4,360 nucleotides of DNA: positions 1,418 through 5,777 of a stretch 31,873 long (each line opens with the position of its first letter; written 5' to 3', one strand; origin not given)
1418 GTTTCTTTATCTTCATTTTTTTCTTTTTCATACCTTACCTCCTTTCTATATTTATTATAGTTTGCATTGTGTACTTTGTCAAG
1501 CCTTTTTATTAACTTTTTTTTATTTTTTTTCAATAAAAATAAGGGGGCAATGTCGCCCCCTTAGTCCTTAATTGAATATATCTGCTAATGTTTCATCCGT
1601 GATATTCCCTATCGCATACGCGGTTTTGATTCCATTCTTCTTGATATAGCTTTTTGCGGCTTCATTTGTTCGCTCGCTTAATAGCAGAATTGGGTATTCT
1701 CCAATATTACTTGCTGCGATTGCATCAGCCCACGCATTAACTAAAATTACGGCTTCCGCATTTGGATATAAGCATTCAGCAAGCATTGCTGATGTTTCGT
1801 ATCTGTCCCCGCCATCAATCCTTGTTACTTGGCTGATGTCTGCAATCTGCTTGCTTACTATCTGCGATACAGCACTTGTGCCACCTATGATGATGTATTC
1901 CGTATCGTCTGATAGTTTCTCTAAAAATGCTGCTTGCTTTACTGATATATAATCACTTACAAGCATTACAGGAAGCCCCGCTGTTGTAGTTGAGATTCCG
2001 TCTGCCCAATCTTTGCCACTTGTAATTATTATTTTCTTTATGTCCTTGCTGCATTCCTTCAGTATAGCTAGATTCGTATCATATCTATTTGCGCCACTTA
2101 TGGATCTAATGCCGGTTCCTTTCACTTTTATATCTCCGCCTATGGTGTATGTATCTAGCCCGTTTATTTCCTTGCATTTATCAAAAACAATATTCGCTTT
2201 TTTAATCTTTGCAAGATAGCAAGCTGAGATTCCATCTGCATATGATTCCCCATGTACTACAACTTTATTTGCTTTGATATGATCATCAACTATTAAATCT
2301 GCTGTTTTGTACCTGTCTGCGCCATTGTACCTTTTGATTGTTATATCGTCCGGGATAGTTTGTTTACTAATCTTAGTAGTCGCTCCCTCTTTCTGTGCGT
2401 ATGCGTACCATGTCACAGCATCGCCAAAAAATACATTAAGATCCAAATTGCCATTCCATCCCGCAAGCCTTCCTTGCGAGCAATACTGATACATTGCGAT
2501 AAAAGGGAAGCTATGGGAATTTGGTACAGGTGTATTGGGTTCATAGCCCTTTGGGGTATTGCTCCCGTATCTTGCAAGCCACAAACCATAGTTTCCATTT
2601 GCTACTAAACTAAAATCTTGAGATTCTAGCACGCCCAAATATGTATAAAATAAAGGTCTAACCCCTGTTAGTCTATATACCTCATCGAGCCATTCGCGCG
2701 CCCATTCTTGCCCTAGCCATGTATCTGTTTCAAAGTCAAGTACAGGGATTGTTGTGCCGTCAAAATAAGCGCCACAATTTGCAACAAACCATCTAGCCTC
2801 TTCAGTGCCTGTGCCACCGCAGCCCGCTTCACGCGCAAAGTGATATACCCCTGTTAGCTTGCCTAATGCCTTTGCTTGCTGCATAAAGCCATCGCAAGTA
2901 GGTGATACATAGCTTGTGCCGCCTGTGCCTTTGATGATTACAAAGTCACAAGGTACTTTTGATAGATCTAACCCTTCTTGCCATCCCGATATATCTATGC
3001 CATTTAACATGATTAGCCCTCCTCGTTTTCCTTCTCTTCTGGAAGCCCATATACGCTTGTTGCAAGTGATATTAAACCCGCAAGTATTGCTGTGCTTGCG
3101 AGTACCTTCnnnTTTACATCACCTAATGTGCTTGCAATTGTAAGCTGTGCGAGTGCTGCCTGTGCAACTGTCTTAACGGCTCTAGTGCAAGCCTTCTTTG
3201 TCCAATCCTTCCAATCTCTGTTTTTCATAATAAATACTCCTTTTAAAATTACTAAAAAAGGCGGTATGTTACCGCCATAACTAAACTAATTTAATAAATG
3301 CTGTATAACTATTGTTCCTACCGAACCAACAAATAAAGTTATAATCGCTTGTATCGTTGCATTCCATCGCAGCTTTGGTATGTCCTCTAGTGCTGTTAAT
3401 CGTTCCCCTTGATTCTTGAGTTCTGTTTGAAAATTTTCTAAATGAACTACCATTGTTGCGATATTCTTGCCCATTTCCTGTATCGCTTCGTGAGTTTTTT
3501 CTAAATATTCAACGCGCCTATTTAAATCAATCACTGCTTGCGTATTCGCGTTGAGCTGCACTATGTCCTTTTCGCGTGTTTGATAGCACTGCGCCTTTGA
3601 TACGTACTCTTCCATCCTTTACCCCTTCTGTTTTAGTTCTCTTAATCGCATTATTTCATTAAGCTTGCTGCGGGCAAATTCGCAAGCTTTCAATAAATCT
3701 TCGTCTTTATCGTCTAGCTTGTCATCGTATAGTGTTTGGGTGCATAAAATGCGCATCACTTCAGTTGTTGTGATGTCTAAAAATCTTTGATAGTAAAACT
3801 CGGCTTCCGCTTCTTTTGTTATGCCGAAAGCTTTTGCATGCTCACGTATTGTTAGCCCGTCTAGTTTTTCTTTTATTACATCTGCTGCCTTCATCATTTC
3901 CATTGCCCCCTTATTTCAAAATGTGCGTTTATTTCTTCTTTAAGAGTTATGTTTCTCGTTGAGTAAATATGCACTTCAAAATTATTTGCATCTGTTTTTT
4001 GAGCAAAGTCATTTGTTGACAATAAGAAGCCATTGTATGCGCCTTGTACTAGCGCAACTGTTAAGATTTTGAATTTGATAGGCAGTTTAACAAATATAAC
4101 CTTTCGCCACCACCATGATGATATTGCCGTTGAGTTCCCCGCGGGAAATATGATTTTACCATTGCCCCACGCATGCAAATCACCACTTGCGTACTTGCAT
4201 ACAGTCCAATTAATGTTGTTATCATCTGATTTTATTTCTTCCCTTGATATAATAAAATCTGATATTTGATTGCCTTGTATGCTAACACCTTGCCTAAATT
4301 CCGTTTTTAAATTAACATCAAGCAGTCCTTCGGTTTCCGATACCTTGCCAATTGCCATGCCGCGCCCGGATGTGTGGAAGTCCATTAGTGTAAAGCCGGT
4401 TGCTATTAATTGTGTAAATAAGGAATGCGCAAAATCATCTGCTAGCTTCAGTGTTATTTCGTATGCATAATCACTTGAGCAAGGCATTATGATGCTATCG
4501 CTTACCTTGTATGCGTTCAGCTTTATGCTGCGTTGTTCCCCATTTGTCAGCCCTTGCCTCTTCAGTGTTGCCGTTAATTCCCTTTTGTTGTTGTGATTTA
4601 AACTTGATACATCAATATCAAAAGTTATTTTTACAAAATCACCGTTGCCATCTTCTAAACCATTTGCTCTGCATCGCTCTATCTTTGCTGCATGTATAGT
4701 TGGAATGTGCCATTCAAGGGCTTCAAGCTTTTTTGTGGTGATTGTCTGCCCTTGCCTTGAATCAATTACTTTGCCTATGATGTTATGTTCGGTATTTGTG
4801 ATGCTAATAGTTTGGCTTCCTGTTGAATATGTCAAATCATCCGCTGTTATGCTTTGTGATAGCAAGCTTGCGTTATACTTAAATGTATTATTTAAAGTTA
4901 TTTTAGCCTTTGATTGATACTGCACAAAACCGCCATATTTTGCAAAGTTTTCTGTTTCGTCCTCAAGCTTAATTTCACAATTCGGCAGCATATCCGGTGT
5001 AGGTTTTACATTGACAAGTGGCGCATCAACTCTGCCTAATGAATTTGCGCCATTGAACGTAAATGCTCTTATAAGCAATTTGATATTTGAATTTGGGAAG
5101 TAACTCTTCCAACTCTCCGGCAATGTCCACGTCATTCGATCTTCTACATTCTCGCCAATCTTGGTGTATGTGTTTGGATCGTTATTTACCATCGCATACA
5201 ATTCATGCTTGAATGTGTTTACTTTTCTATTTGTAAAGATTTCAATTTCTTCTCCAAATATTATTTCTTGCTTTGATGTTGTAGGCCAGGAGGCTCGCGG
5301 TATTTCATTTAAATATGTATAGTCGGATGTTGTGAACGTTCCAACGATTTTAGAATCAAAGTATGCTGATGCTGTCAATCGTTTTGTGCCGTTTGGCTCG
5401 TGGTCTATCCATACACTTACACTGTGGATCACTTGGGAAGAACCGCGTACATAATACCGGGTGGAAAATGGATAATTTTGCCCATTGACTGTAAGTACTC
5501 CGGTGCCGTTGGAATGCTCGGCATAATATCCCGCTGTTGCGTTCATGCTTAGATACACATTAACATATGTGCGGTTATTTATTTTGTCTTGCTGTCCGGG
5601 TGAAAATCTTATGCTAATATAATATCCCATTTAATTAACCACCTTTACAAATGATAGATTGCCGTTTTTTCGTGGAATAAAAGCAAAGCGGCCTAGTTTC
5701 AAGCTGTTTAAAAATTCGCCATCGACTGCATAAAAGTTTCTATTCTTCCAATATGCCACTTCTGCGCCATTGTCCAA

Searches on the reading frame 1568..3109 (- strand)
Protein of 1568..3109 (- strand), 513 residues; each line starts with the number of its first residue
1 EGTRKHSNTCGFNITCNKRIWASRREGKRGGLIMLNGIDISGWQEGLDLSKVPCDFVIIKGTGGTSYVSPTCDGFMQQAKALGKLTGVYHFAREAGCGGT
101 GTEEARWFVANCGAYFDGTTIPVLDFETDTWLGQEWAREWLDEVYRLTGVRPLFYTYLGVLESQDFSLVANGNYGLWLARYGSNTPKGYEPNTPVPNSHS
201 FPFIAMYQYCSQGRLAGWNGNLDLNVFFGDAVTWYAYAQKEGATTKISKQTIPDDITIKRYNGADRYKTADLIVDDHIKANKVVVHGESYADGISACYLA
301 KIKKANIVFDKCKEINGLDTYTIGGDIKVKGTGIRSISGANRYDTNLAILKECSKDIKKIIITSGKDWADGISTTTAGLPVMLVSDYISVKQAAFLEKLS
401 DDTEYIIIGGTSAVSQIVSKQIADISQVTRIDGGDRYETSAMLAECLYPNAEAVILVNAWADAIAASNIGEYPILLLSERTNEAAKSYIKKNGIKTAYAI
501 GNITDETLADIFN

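Call 68: search_protein_families(library=pfam, proteins=[window:1568-3109:-], max_evalue=0.001)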
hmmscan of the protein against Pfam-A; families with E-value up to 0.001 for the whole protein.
window:1568-3109:- (513 aa): 2 families
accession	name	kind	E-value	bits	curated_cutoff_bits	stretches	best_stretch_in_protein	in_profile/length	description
PF01183.26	Glyco_hydro_25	-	1.3e-31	110.7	27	1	38-218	1-180/180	Glycosyl hydrolases family 25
PF04122.17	CW_binding_2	-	6.6e-27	94.3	24.9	3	430-502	1-64/73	Cell wall binding domain 2 (CWB2)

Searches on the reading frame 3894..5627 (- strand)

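Call 68: search_protein_families(library=pfam, proteins=[window:3894-5627:-], max_evalue=0.001)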
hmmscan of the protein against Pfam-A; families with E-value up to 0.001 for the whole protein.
window:3894-5627:- (577 aa): 1 family
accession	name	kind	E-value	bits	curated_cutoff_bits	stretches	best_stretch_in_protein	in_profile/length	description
PF05895.17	DUF859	-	2.6e-23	82.9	28.8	1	1-455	11-477/626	Siphovirus protein of unknown function (DUF859)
